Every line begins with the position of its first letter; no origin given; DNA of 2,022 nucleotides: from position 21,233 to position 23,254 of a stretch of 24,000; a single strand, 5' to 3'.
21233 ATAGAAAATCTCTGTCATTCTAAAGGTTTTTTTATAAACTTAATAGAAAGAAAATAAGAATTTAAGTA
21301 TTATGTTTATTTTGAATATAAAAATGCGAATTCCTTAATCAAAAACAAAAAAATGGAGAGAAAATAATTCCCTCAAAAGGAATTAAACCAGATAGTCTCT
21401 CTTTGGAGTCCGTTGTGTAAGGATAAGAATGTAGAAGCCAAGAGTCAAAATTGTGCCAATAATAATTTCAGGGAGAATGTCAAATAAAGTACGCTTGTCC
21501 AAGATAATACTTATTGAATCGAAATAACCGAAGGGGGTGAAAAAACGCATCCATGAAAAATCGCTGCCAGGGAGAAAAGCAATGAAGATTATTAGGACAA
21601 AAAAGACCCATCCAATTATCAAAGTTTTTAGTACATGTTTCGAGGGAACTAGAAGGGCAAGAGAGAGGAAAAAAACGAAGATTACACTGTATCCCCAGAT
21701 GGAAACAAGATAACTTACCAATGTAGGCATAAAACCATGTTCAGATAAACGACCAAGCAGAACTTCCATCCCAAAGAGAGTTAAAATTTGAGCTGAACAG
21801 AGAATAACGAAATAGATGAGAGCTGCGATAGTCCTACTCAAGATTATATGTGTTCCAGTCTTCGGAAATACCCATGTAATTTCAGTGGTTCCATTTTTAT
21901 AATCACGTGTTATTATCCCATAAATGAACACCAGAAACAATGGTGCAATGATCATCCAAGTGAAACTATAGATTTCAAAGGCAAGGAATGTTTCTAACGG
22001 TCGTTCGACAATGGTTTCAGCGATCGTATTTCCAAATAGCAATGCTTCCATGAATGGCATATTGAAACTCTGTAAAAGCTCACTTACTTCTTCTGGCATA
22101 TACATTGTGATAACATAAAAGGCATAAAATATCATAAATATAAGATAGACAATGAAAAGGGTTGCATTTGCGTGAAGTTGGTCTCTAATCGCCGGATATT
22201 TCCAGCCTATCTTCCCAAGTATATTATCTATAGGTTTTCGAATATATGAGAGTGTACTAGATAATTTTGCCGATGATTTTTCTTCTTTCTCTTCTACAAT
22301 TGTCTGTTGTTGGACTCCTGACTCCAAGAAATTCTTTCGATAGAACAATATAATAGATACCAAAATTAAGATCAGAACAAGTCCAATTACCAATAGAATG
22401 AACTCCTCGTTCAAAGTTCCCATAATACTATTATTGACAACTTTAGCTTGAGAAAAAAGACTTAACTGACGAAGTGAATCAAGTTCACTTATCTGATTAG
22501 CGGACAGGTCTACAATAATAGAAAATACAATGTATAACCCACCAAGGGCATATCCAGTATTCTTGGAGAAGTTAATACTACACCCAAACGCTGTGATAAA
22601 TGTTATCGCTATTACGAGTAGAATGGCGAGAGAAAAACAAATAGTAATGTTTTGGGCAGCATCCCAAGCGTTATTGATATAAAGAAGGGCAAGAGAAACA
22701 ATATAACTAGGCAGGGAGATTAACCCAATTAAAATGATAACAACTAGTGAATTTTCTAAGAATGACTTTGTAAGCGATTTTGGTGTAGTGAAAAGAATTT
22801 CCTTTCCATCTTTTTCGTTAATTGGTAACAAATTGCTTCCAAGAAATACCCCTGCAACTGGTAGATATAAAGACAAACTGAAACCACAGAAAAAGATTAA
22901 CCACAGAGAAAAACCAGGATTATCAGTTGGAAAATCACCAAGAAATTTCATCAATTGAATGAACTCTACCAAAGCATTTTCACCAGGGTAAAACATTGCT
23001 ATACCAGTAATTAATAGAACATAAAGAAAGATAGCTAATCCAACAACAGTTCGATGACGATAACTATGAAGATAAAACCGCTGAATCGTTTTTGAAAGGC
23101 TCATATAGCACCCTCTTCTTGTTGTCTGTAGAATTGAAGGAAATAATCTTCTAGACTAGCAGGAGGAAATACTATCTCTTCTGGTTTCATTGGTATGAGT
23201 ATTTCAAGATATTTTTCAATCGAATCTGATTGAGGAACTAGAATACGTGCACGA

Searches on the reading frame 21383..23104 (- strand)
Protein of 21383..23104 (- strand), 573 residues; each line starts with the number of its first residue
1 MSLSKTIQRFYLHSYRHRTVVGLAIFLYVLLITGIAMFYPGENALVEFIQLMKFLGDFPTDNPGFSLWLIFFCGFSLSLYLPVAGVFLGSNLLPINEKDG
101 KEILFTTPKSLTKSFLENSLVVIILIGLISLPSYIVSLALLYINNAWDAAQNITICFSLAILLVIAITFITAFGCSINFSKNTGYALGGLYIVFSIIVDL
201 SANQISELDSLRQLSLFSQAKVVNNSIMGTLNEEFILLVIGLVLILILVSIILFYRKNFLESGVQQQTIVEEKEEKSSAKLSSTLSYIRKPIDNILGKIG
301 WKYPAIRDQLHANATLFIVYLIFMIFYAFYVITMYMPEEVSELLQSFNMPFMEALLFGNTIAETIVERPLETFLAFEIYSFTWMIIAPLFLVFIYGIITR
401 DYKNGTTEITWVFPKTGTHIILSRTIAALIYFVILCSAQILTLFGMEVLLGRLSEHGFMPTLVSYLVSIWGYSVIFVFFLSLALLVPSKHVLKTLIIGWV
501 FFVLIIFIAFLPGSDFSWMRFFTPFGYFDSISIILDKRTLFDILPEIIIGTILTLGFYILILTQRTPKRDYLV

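Call 20: search_protein_families(library=pfam, proteins=[window:21383-23104:-], max_evalue=1)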
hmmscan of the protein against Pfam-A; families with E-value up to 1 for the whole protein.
window:21383-23104:- (573 aa): 2 families
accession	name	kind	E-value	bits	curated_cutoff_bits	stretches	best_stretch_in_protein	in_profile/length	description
PF09777.14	OSTMP1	-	0.12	12.1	25.8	1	242-280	199-237/240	Osteopetrosis-associated transmembrane protein 1 precursor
PF12679.13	ABC2_membrane_2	-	0.75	9.4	27.2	1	320-510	17-202/283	ABC-2 family transporter protein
